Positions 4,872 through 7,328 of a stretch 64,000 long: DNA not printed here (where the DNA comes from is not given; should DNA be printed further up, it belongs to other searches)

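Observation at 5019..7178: Soluble cNMP-binding / intact GGDEF / complete DHH-DHHA1 three-domain protein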

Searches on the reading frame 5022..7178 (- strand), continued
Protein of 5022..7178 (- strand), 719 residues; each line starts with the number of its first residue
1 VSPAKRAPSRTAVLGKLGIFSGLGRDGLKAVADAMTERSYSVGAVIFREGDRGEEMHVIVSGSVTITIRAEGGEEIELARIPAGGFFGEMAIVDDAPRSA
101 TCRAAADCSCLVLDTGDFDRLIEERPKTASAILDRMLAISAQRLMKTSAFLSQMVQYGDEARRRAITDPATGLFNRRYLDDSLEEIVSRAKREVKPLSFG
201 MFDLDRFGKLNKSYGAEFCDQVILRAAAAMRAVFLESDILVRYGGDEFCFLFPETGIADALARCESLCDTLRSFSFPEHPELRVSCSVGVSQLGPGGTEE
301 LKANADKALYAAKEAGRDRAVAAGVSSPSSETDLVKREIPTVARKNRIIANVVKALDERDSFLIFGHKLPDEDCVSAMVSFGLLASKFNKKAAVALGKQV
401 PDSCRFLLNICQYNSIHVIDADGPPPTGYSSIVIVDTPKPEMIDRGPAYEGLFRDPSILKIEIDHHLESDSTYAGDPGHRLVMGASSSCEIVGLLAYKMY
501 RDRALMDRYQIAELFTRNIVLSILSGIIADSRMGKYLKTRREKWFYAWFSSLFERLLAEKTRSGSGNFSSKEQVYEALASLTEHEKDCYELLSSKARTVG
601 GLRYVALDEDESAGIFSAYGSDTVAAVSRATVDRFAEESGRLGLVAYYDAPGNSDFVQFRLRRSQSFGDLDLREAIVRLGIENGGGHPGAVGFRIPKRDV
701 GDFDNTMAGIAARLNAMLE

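Call 17: find_related_loci(query=A1, collection=genome_contigs, flank=6000)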
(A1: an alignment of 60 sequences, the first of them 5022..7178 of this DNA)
Query A1 (719 aa) in genome_contigs; peptide patterns used: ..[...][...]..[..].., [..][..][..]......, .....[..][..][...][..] (x = any residue, [..] = any of these).
600 stretches matched a pattern (row limit reached: there are more); 579 encode a relative of the query (tblastn E <= 1e-3); the best 80 are kept; 80 distinct loci.
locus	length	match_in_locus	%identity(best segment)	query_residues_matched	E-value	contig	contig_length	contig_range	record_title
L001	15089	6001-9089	57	13-702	0e+0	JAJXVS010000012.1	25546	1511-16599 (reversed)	MAG: bacterium isolate BP5.bin40 NODE_3053_length_25546_cov_2.750659, whole genome shotgun sequence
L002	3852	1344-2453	47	336-704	2e-110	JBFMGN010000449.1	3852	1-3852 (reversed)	MAG: Spirochaetota bacterium isolate MAG298 MAG298_449, whole genome shotgun sequence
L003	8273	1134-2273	44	336-718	1e-107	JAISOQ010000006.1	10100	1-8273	MAG: Treponema sp. isolate Iy174_bin49 k119_2761005, whole genome shotgun sequence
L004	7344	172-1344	43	334-719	2e-98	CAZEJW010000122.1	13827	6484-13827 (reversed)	MAG TPA_asm: uncultured Leptospirales bacterium isolate binchicken_co42_224 genome assembly, contig: NODE_6621_length_13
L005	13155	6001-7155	41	333-718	3e-96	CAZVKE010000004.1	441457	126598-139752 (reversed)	MAG TPA_asm: uncultured Leptospiraceae bacterium isolate SRP216815_co1_157 genome assembly, contig: NODE_10_length_44145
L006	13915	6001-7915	50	13-321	4e-96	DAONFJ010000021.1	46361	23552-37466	MAG TPA_asm: Spirochaetota bacterium isolate AMR_MDS_3846 NODE_700_length_46361_cov_9.799659, whole genome shotgun seque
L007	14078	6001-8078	43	14-704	2e-145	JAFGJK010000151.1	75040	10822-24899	MAG: Spirochaetes bacterium isolate Zod_Metabat.271 k87_14181977, whole genome shotgun sequence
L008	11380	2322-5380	43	7-700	0e+0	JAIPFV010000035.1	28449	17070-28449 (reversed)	MAG: Spirochaetia bacterium isolate Tobar18m-G11 Tobar18m-C488, whole genome shotgun sequence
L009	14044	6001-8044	45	9-323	1e-69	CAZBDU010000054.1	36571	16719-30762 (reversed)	MAG TPA_asm: uncultured Spirochaetaceae bacterium isolate binchicken_co178_265 genome assembly, contig: NODE_1746_length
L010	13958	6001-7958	40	13-340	1e-65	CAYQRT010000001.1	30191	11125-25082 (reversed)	MAG TPA_asm: uncultured Spirochaetaceae bacterium isolate binchicken_co129_673 genome assembly, contig: NODE_3990_length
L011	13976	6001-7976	39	6-331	8e-61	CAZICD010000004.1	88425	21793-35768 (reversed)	MAG TPA_asm: uncultured Spirochaetaceae bacterium isolate SRP332253_co1_186 genome assembly, contig: NODE_226_length_884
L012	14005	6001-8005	36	10-323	9e-62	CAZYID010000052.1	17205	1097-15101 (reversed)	MAG TPA_asm: uncultured Spirochaetales bacterium isolate binchicken_co129_611 genome assembly, contig: NODE_9752_length_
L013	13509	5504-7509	36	5-318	8e-50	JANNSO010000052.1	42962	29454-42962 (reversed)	MAG: Spirochaetota bacterium isolate SOY_31_metabat_206 SOY_31_k141_866833, whole genome shotgun sequence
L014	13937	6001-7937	32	3-319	2e-48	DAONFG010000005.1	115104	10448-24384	MAG TPA_asm: Spirochaetota bacterium isolate AMR_MDS_3849 NODE_91_length_115104_cov_6.786804, whole genome shotgun seque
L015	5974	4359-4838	38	167-323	1e-25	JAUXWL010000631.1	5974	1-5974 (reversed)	MAG: Anaerolineales bacterium isolate C15_maxbin.104 C15_k141_109455, whole genome shotgun sequence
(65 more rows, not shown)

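Call 21: search_protein_families(library=ncbifam, proteins=[L005:5986-7191:+, L003:1125-2279:+], max_evalue=1)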
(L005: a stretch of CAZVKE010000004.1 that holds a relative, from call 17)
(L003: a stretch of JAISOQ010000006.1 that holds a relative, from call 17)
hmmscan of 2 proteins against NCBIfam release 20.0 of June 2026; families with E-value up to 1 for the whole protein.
L005:5986-7191:+ (402 aa): 13 families
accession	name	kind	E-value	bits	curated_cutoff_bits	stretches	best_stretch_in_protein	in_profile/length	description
NF053633.1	OlncasPapPhNrnA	equivalog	9.3e-06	24.8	350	1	129-364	103-295/317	bifunctional oligoribonuclease/PAP phosphatase NrnA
NF011449.0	PRK14869.2-5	equivalog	1e-05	24.8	411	1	36-134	5-102/451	putative manganese-dependent inorganic diphosphatase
TIGR00644.1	recJ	equivalog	0.00012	20.6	396.9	1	243-388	291-427/546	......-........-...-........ exonuclease RecJ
NF011440.0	PRK14869.1-2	equivalog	0.00034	19.4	746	1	35-63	4-32/541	putative manganese-dependent inorganic diphosphatase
NF003877.0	PRK05427.1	equivalog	0.00047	19.7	283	1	35-81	4-50/308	manganese-dependent inorganic pyrophosphatase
NF011443.0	PRK14869.1-5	equivalog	0.0016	16.9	335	1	34-64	5-35/546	putative manganese-dependent inorganic diphosphatase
NF011447.0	PRK14869.2-3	equivalog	0.0039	15.8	522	1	37-64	6-33/540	putative manganese-dependent inorganic diphosphatase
NF053575.1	GAN_nuclease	exception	0.0043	15.7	850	1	303-384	381-465/467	GINS-associated RecJ family nuclease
NF011442.0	PRK14869.1-4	equivalog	0.0052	15.3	400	1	33-63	4-34/543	putative manganese-dependent inorganic diphosphatase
NF011445.0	PRK14869.2-1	equivalog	0.015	13.7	483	1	35-60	5-30/548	putative manganese-dependent inorganic diphosphatase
NF053576.1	RecJ_archaeal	equivalog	0.044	12.6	360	1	281-384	343-450/452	RecJ family nuclease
NF011448.0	PRK14869.2-4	equivalog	0.053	11.8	562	1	31-67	7-43/563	putative manganese-dependent inorganic diphosphatase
NF011446.0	PRK14869.2-2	equivalog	0.091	11.2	601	1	28-56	6-34/576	putative manganese-dependent inorganic diphosphatase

L003:1125-2279:+ (385 aa): 12 families
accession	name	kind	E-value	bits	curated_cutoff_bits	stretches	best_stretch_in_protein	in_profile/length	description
NF053633.1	OlncasPapPhNrnA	equivalog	5.6e-06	25.5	350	1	19-287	8-241/317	bifunctional oligoribonuclease/PAP phosphatase NrnA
NF003877.0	PRK05427.1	equivalog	7.2e-05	22.4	283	1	30-196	4-149/308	manganese-dependent inorganic pyrophosphatase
NF011440.0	PRK14869.1-2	equivalog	0.00013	20.8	746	1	29-63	3-37/541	putative manganese-dependent inorganic diphosphatase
NF011445.0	PRK14869.2-1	equivalog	0.00063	18.3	483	1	31-76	6-52/548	putative manganese-dependent inorganic diphosphatase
NF011443.0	PRK14869.1-5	equivalog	0.00068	18.2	335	1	31-66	7-42/546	putative manganese-dependent inorganic diphosphatase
NF011449.0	PRK14869.2-5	equivalog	0.00069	18.8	411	1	31-67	5-41/451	putative manganese-dependent inorganic diphosphatase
NF011442.0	PRK14869.1-4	equivalog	0.00077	18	400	1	27-61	3-37/543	putative manganese-dependent inorganic diphosphatase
TIGR00644.1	recJ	equivalog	0.00079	17.8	396.9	1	276-380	326-426/546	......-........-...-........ exonuclease RecJ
NF011448.0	PRK14869.2-4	equivalog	0.0013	17.1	562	1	31-98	12-80/563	putative manganese-dependent inorganic diphosphatase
NF011441.0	PRK14869.1-3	equivalog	0.031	12.9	753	1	32-64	7-39/548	putative manganese-dependent inorganic diphosphatase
NF011446.0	PRK14869.2-2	equivalog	0.12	10.7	601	1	28-50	11-33/576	putative manganese-dependent inorganic diphosphatase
NF011447.0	PRK14869.2-3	equivalog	0.13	10.8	522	1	32-56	6-30/540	putative manganese-dependent inorganic diphosphatase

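Call 29: search_protein_families(library=pfam, proteins=[L005:4609-5235:+, L005:5320-5985:+, L005:7194-7814:+, L005:2062-4428:-, L003:235-1098:+, L003:2394-3305:+, L007:4698-5693:+, L007:2684-4513:+, L007:8095-9276:-, L003:4029-5072:+], max_evalue=0.001)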
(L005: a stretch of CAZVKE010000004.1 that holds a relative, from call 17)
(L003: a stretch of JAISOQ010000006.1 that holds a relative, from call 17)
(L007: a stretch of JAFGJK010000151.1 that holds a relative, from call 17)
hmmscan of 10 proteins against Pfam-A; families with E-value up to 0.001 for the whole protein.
L005:4609-5235:+ (208 aa): 0 families

L005:5320-5985:+ (221 aa): 1 family
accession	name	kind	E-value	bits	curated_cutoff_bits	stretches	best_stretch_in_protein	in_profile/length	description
PF09335.16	VTT_dom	-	5.4e-16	59.6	33.9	1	51-171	6-122/123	VTT domain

L005:7194-7814:+ (206 aa): 1 family
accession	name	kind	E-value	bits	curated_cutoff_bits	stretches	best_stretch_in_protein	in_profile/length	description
PF01464.25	SLT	-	3.4e-26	91.5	21.3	1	59-162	3-112/117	Transglycosylase SLT domain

L005:2062-4428:- (788 aa): 0 families

L003:235-1098:+ (287 aa): 0 families

L003:2394-3305:+ (303 aa): 0 families

L007:4698-5693:+ (331 aa): 2 families
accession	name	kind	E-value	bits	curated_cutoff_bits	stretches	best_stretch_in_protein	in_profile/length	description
PF00586.29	AIRS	-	1.1e-24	87.5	24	1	29-136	2-112/112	AIR synthase related protein, N-terminal domain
PF02769.27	AIRS_C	-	1e-15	58.7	23.1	1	149-323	2-151/156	AIR synthase related protein, C-terminal domain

L007:2684-4513:+ (609 aa): 1 family
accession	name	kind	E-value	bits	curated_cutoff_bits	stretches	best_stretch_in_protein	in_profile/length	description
PF01841.26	Transglut_core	-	8.8e-08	32.8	23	1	450-513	45-107/108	Transglutaminase-like superfamily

L007:8095-9276:- (393 aa): 2 families
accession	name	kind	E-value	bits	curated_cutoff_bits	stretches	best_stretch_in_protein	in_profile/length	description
PF00149.33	Metallophos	-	3.9e-13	50.7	21.5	1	161-328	1-190/191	Calcineurin-like phosphoesterase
PF12850.12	Metallophos_2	-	0.00018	22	27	1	162-328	2-118/154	Calcineurin-like phosphoesterase superfamily domain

L003:4029-5072:+ (347 aa): 4 families
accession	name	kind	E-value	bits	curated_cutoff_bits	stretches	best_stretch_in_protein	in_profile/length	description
PF00532.27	Peripla_BP_1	-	1.4e-26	94.1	22.2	1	67-265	3-204/281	Periplasmic binding proteins and sugar binding domain of LacI family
PF13407.12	Peripla_BP_4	-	2.2e-19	70.5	35.1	1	68-251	1-191/258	Periplasmic binding protein domain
PF00356.27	LacI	-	1.2e-15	57.5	27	1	7-54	1-46/46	Bacterial regulatory proteins, lacI family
PF13377.12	Peripla_BP_3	-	1.2e-08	35.6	26.5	1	175-319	2-149/167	Periplasmic binding protein-like domain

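Call 31: predict_structure(alignment_id=A1)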
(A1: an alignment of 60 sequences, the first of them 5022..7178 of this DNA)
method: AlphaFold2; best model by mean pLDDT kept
length: 719 residues; sequences in the alignment: 60
mean_pLDDT: 87.8   pTM: 0.50
mean pLDDT of the five models: 87.8, 86.0, 85.4, 83.0, 82.8
residues with pLDDT >= 90: 447; 70-90: 212; 50-70: 31; < 50: 29
segments of 3 or more residues with pLDDT < 50: 1-5, 148-162, 164-167, 326-330
pLDDT, mean of each block of 10 residues (from residue 1): 55 85 91 95 95 92 92 85 88 82 96 94 93 84 61 46 49 55 81 91 95 93 92 88 84 95 97 93 95 87 94 94 61 77 93 97 93 95 97 88 88 93 86 95 84 92 90 93 93 97 97 95 91 69 83 92 85 81 82 96 97 93 86 93 97 92 93 95 90 96 95 96
secondary structure, 60 per line:
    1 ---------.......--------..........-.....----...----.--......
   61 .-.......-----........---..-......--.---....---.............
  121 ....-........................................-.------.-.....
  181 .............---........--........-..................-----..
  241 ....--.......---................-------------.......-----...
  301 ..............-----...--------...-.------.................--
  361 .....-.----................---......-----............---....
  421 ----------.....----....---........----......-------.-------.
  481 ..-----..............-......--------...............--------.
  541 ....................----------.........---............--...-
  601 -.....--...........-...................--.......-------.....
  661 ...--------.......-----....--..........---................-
elements in order (helices of 4 or more, strands of 3 or more residues): H10-16 H25-34 E36-40 E45-47 E55-61 E63-69 E75-82 H89-94 E101-104 E108-114 H115-124 H126-165 H176-193 E197-204 H207-214 H216-233 E239-244 E247-253 H257-272 E286-292 H298-314 E320-322 H342-358 E361-365 H372-387 E391-396 H402-413 E417-420 E431-435 H447-454 E459-464 E480-482 H488-501 H503-508 H517-531 H540-560 H571-579 H583-594 E597-599 E602-606 H609-619 H621-639 E642-648 E656-663 H672-678 E684-687 E690-696 H703-718

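Call 34: fold_search(model_id=the predicted structure, library=pdb)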
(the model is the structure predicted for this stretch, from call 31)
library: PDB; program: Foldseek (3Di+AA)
matches with E <= 10: 1539; with E <= 0.001: 780
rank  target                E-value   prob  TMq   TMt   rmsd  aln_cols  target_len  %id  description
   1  5o1u_B                1.4e-17  1.00  0.30  0.60   7.3       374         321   16  Structure of wildtype T.maritima PDE (TM1595) with AMP and Mn2+ (released 2017-10-25)
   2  5o7f_A                2.6e-17  1.00  0.30  0.60   7.3       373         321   16  Structure of the inactive T.maritima PDE (TM1595) D80N D154N mutant with GMP and Mn2+ (released 2017-10-25)
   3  5o4z                  3.8e-17  1.00  0.31  0.61   6.6       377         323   15  Structure of the inactive T.maritima PDE (TM1595) D80N D154N mutant with substrate 5'-pApA (released 2017-10-25)
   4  5o25_B                4.5e-17  1.00  0.33  0.64   6.1       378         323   16  Structure of wildtype T.maritima PDE (TM1595) in ligand-free state (released 2017-10-25)
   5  5o7f_B                6.3e-17  1.00  0.30  0.60   7.2       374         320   16  Structure of the inactive T.maritima PDE (TM1595) D80N D154N mutant with GMP and Mn2+ (released 2017-10-25)
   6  5o1u_A                6.6e-17  1.00  0.30  0.59   7.5       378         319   17  Structure of wildtype T.maritima PDE (TM1595) with AMP and Mn2+ (released 2017-10-25)
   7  5xsi_A                2.2e-16  1.00  0.37  0.72   5.0       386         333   20  The catalytic domain of GdpP (released 2018-01-31)
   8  8iu7_A                3.8e-16  1.00  0.31  0.60   6.9       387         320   17  Structure of Staphylococcus aureus NrnA (Pde2) in complex with Mg2+ (released 2024-04-24)
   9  8iu7_B                4.8e-16  1.00  0.33  0.65   5.9       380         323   17  Structure of Staphylococcus aureus NrnA (Pde2) in complex with Mg2+ (released 2024-04-24)
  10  5xsp_A                6.6e-16  1.00  0.37  0.73   5.0       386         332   20  The catalytic domain of GdpP with 5'-pApA (released 2018-01-31)
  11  5xt3_A                9.2e-16  1.00  0.37  0.72   4.9       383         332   19  The catalytic domain of GdpP with c-di-GMP (released 2018-01-31)
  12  8iu7_D                9.2e-16  1.00  0.33  0.66   5.7       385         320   17  Structure of Staphylococcus aureus NrnA (Pde2) in complex with Mg2+ (released 2024-04-24)
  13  5xsp_B                9.7e-16  1.00  0.37  0.72   5.1       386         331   20  The catalytic domain of GdpP with 5'-pApA (released 2018-01-31)
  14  9r7o_A                1.1e-15  1.00  0.28  0.55   8.1       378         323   16  DhhP of Borrelia burgdorferi in complex with AMP (released 2026-01-21)
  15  8ioo_C                5.9e-15  1.00  0.36  0.70   4.9       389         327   15  Crystal structure of Deinococcus radiodurans RecJ-like protein in complex with Mg2+ (released 2024-03-20)
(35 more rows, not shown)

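Call 37: find_encoding_contigs(protein=P0001, flank=10000, max_places=3)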
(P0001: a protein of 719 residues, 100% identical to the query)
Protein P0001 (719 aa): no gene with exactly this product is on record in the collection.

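Call 39: list_cluster_members(proteins=[P0001, P0084, P0095, P0041])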
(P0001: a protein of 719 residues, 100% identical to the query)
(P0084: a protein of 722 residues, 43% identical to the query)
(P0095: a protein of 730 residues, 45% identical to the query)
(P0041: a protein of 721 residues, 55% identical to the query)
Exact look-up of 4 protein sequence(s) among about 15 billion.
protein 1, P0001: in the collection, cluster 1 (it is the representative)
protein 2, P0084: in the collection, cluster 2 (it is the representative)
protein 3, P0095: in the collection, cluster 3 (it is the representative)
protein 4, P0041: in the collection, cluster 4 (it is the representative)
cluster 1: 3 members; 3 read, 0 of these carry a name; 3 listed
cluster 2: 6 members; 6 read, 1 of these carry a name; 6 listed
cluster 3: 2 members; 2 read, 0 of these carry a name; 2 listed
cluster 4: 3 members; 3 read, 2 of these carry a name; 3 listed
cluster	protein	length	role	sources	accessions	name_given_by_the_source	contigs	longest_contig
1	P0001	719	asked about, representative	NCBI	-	-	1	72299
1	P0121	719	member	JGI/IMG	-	-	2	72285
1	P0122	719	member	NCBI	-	-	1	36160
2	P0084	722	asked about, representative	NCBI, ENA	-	-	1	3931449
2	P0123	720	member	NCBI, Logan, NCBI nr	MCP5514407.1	MAG: diguanylate cyclase [Spirochaetales bacterium] | diguanylate cyclase [Spirochaetales bacterium]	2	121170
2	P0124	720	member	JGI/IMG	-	-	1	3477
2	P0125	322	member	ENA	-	-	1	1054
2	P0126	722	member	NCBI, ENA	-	-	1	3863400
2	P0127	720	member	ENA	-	-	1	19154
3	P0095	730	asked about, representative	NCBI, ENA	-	-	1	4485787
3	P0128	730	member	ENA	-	-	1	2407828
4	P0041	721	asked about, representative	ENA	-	-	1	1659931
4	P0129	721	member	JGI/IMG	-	diguanylate cyclase (GGDEF)-like protein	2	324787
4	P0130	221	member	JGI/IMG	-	nanoRNase/pAp phosphatase (c-di-AMP/oligoRNAs hydrolase)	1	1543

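Call 40: find_encoding_contigs(protein=P0084, flank=8000, max_places=2)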
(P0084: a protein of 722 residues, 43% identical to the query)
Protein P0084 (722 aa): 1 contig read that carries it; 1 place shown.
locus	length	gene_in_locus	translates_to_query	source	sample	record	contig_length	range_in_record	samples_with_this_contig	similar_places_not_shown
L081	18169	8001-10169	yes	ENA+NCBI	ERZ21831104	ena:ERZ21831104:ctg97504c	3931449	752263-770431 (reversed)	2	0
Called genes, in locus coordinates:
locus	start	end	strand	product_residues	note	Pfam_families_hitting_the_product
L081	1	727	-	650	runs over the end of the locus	PF06808:DctM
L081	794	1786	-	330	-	PF16868:NMT1_3, PF09084:NMT1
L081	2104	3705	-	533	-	PF00072:Response_reg, PF00165:HTH_AraC (faint), PF12833:HTH_18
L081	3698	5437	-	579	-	PF06580:His_kinase, PF02518:HATPase_c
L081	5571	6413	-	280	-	PF01609:DDE_Tnp_1, PF13612:DDE_Tnp_1_3 (weak)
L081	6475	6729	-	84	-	PF14294:DUF4372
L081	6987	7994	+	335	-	PF00027:cNMP_binding, PF00990:GGDEF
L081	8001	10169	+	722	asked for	PF00027:cNMP_binding, PF00990:GGDEF, PF01368:DHH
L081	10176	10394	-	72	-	PF12646:DUF3783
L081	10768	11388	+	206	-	PF00440:TetR_N, PF17938:TetR_C_29 (weak)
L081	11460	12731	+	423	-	PF02321:OEP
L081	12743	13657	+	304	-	PF25919:BSH_CusB (faint), PF25997:BSH_YhbJ (faint), PF25917:BSH_RND, PF25973:BSH_CzcB (weak)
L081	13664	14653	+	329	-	PF00005:ABC_tran, PF13304:AAA_21 (weak)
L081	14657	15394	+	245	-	PF00005:ABC_tran, PF13304:AAA_21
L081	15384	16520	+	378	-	PF12679:ABC2_membrane_2, PF12698:ABC2_membrane_3, PF01061:ABC2_membrane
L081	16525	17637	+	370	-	PF12679:ABC2_membrane_2, PF12698:ABC2_membrane_3, PF01061:ABC2_membrane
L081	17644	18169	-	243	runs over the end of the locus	PF02254:TrkA_N, PF02080:TrkA_C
